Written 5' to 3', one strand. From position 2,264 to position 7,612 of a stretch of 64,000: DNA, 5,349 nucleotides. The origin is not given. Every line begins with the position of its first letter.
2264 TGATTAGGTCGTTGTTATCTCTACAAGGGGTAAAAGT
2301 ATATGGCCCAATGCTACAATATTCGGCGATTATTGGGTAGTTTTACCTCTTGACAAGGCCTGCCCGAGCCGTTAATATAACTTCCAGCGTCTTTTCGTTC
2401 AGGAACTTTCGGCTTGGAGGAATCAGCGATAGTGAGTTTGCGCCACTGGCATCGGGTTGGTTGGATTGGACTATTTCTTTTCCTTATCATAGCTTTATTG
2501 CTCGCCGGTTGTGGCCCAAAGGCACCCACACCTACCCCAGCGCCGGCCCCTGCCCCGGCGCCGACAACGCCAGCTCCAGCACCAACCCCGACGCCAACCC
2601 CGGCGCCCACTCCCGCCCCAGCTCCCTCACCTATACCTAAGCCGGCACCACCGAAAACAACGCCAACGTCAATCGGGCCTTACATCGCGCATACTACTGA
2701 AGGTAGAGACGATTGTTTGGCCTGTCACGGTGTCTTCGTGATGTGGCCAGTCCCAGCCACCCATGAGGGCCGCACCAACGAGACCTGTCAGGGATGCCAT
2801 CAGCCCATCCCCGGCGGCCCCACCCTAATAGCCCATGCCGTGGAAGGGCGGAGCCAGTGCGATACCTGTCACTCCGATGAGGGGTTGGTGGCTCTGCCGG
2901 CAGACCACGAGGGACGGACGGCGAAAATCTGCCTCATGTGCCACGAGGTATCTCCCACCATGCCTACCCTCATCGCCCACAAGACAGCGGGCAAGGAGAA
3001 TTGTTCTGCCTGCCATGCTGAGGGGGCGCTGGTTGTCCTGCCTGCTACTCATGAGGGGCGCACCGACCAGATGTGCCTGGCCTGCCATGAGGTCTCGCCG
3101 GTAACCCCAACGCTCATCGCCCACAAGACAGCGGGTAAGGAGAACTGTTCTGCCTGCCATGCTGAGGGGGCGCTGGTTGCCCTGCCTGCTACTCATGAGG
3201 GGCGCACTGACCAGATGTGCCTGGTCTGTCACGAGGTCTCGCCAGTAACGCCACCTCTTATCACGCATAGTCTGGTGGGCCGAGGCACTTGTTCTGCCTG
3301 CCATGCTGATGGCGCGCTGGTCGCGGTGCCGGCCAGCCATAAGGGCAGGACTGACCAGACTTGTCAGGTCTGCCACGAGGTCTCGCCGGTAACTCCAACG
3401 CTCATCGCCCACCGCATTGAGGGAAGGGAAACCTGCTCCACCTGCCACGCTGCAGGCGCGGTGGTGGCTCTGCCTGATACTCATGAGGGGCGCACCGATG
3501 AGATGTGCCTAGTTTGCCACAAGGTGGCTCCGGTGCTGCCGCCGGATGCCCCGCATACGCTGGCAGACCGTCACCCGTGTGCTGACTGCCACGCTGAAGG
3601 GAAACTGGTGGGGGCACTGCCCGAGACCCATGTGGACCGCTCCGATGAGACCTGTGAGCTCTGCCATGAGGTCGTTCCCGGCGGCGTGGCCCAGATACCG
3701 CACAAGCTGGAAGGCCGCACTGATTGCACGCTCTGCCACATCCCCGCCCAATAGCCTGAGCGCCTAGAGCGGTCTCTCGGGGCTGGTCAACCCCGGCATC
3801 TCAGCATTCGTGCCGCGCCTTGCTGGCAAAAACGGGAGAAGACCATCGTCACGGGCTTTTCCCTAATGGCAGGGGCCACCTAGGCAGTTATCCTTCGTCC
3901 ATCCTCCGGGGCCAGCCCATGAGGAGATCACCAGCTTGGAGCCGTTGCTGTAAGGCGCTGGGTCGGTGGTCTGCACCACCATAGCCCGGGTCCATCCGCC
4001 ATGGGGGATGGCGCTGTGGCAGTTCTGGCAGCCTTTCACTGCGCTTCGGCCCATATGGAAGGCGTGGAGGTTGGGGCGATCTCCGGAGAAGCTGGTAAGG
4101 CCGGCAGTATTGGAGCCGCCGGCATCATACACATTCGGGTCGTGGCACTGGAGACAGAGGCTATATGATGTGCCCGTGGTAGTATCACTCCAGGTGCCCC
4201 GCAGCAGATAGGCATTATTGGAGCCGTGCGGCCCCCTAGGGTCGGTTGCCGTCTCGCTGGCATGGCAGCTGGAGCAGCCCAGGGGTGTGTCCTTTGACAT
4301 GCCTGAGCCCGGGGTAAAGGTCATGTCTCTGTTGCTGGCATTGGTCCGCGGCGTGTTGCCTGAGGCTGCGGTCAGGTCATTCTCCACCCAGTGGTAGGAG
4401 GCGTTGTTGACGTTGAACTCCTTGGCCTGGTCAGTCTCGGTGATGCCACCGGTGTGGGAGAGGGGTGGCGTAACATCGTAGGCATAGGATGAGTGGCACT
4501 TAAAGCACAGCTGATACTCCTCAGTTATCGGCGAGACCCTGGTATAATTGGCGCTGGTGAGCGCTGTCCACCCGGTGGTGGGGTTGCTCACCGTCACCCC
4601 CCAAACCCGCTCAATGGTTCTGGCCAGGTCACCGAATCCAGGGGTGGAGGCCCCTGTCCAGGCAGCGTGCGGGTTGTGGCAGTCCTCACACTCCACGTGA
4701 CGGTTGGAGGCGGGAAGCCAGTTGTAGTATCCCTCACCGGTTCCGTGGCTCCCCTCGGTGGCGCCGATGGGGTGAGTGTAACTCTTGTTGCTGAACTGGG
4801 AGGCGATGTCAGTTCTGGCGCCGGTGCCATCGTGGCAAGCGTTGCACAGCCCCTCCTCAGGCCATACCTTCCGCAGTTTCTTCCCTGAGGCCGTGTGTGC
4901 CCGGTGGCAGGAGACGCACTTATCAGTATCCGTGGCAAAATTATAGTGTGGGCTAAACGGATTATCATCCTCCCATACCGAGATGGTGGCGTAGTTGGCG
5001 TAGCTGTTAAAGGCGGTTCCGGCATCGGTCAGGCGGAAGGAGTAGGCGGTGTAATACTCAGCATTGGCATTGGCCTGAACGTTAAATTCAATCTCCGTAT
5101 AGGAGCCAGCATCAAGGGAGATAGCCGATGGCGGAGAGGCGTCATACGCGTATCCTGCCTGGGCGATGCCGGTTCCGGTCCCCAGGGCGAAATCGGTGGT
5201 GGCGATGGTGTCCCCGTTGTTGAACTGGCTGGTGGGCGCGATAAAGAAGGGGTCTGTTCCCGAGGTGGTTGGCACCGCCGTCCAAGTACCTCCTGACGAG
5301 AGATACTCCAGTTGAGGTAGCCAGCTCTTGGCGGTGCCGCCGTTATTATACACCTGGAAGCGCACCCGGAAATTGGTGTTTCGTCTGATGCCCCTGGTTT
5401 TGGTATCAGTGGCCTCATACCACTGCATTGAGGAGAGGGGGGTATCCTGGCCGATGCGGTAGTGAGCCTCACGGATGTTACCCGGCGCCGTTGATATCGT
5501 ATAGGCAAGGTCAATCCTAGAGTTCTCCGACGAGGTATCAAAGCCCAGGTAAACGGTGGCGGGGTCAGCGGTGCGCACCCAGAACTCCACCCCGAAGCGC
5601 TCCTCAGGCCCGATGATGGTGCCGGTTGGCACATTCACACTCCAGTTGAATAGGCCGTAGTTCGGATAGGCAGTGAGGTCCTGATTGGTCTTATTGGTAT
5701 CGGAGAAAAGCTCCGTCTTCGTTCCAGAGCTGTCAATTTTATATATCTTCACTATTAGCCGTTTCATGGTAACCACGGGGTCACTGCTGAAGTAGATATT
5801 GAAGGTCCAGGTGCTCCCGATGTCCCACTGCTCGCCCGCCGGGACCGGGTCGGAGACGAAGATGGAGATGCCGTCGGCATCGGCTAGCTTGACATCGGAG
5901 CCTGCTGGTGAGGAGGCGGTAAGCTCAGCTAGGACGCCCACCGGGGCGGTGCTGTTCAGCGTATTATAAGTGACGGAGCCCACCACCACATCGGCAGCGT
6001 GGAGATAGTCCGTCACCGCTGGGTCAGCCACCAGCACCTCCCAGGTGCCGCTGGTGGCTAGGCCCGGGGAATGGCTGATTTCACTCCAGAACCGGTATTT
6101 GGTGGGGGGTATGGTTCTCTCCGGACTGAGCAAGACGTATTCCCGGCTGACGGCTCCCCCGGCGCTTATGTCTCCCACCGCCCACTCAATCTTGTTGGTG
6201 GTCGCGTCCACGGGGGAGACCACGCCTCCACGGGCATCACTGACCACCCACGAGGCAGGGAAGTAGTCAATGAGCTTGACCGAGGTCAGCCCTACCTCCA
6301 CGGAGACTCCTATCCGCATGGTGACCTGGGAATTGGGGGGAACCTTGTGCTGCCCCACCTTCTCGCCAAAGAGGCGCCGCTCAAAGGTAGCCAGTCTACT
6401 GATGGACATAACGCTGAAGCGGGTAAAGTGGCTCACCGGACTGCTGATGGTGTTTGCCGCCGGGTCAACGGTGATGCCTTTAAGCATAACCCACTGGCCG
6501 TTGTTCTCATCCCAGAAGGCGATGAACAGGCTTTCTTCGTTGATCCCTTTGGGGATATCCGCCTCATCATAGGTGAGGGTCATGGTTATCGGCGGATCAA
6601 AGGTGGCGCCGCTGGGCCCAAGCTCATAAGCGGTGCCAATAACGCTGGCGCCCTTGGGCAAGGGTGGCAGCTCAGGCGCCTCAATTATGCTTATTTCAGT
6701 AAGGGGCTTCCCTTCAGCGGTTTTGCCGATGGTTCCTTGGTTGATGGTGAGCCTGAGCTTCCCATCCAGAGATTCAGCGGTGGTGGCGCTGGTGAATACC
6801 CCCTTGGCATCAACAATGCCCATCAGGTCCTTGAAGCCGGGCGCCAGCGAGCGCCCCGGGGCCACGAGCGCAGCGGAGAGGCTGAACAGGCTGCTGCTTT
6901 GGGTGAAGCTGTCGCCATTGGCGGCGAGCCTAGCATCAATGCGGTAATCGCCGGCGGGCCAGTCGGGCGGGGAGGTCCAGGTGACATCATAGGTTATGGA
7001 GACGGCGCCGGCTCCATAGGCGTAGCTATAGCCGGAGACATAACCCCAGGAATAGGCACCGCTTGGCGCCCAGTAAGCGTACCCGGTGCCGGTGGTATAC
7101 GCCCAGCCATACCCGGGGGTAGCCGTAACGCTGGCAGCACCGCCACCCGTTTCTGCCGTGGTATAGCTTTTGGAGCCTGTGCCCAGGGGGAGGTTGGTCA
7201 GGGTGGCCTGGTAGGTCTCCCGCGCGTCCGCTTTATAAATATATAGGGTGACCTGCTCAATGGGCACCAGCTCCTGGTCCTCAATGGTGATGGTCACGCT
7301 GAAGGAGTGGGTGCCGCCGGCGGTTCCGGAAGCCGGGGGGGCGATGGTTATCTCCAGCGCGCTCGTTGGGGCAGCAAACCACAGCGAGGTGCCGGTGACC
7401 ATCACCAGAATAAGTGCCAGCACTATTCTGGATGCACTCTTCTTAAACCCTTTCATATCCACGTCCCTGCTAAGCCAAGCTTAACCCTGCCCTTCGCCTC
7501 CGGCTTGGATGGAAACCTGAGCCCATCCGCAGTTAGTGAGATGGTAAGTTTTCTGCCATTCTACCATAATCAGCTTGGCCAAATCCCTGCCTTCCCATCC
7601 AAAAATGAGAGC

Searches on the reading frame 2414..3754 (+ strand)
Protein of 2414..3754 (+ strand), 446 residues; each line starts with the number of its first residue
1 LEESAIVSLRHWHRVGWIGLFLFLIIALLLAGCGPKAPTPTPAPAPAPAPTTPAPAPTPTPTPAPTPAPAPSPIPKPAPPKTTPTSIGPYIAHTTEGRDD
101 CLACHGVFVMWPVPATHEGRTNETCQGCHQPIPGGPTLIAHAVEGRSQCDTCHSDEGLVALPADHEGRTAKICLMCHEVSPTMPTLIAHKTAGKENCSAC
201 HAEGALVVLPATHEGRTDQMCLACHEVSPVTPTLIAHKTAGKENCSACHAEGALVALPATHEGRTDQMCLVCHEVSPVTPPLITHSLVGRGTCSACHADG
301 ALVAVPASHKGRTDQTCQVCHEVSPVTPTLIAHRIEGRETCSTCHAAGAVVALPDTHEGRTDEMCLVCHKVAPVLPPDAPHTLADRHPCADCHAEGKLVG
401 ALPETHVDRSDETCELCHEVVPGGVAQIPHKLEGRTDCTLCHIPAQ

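Call 11: search_protein_families(library=pfam, proteins=[window:2414-3754:+], max_evalue=0.01)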
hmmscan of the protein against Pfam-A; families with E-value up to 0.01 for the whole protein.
window:2414-3754:+ (446 aa): 6 families
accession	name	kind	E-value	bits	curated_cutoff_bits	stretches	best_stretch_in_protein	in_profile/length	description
PF14522.11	Cytochrome_C7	-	4.6e-15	55.6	24.8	2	142-201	9-66/67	Cytochrome c7 and related cytochrome c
PF09699.15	Paired_CXXCH_1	-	1.2e-10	41.4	20.6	0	213-252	1-39/41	Doubled CXXCH motif (Paired_CXXCH_1)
PF22113.1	Mtrc-MtrF_II-IV_dom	-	4.3e-09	36.6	30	0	287-323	3-37/176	Outer membrane cytochrome MtrC/MtrF-like, domains II/IV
PF02085.21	Cytochrom_CIII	-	2.8e-05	24.8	22.9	0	140-203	24-84/101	Class III cytochrome C family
PF22678.1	Cytochrom_c_NrfB-like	-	3.2e-05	24.7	27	0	241-284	32-76/89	Cytochrome c-type protein NrfB-like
PF22580.2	KYNU_C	-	9.2e-05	22.8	27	0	153-190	21-58/90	Kynureninase C-terminal domain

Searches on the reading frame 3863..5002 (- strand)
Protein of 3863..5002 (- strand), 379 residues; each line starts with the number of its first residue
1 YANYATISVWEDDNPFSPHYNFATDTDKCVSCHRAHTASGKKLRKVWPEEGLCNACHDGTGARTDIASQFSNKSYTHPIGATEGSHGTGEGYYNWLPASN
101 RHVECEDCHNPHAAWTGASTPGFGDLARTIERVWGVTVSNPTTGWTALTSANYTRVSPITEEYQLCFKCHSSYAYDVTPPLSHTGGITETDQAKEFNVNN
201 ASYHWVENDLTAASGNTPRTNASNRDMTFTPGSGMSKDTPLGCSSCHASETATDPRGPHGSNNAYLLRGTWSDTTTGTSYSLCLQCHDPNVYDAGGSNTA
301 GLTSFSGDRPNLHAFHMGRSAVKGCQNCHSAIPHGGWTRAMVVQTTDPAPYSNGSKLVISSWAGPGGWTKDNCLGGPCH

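Call 55: search_solved_structures(query=window:3863-5002:-, max_evalue=1, show_alignments=0)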
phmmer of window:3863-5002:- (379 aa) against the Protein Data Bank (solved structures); distinct sequences matched with E-value up to 1: 0.

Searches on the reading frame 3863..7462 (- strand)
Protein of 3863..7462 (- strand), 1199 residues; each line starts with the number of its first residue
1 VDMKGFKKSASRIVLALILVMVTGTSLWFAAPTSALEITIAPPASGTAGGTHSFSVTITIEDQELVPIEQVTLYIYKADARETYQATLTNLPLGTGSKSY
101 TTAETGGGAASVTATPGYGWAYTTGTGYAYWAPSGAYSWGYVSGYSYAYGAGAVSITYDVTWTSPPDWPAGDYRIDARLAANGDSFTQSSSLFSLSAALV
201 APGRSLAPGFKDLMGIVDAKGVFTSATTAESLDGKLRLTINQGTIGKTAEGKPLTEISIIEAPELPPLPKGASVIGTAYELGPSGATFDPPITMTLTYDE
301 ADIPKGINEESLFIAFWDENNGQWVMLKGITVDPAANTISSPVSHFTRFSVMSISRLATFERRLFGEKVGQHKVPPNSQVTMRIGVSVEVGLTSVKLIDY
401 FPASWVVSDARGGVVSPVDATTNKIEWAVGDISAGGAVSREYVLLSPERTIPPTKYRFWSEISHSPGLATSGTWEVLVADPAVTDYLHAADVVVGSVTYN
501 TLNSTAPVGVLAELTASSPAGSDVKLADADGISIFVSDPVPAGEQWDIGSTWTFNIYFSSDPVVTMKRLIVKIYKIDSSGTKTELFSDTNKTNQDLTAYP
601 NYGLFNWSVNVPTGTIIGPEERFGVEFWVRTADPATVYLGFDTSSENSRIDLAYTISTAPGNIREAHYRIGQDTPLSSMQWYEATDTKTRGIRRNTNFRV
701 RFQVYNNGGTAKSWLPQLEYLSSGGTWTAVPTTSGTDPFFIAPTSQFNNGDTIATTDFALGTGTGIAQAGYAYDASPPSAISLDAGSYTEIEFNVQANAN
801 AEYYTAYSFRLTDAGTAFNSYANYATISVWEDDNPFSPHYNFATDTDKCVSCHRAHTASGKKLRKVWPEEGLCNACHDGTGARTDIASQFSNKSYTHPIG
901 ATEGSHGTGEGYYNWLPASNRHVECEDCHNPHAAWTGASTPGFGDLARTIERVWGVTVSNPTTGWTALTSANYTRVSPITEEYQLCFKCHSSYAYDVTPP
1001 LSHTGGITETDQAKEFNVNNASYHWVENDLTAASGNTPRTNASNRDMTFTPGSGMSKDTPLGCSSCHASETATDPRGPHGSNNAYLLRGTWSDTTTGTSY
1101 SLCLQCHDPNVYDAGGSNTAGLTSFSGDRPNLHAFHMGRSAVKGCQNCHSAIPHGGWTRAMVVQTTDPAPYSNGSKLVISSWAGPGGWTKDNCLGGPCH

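Call 3: search_protein_families(library=pfam, proteins=[window:3863-7462:-], max_evalue=1)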
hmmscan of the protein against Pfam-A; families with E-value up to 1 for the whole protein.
window:3863-7462:- (1199 aa): 5 families
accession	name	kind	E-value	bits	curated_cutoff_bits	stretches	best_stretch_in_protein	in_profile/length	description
PF09699.15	Paired_CXXCH_1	-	1.5e-17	63.4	20.6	3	1062-1109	8-38/41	Doubled CXXCH motif (Paired_CXXCH_1)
PF22113.1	Mtrc-MtrF_II-IV_dom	-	9.7e-11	41.9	30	2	845-1011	5-148/176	Outer membrane cytochrome MtrC/MtrF-like, domains II/IV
PF14522.11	Cytochrome_C7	-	9.5e-09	35.4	24.8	2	843-930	10-67/67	Cytochrome c7 and related cytochrome c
PF14537.11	Cytochrom_c3_2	-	9.7e-06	26.4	25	2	1059-1150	5-65/79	Cytochrome c3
PF23034.1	DUF7035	-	0.012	16.2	27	1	770-849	55-133/137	Domain of unknown function (DUF7035)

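Call 4: search_protein_families(library=ncbifam, proteins=[window:3863-7462:-], max_evalue=1)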
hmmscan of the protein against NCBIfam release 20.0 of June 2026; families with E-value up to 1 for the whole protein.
window:3863-7462:- (1199 aa): 5 families
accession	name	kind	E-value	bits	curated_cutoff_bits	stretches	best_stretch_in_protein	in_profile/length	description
TIGR01905.1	paired_CXXCH_1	subfamily_domain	2.1e-11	43.5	25.2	2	846-879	6-38/41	doubled CXXCH domain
TIGR03508.1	decahem_SO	subfamily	1e-09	38.3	192.2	2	843-883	186-225/258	DmsE family decaheme c-type cytochrome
NF041028.1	decahem_GSU2203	exception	0.00057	19.2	325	1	843-934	122-186/317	GSU2203 family decaheme c-type cytochrome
NF045713.1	CxxCH_16_HmcA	equivalog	0.0074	14.9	400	1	843-931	171-254/541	sulfate respiration complex hexadecaheme cytochrome HmcA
NF040971.1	cytc_ExtS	equivalog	0.49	9.6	100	1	844-886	23-57/262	selenite/tellurite reduction operon c-type cytochrome lipoprotein ExtS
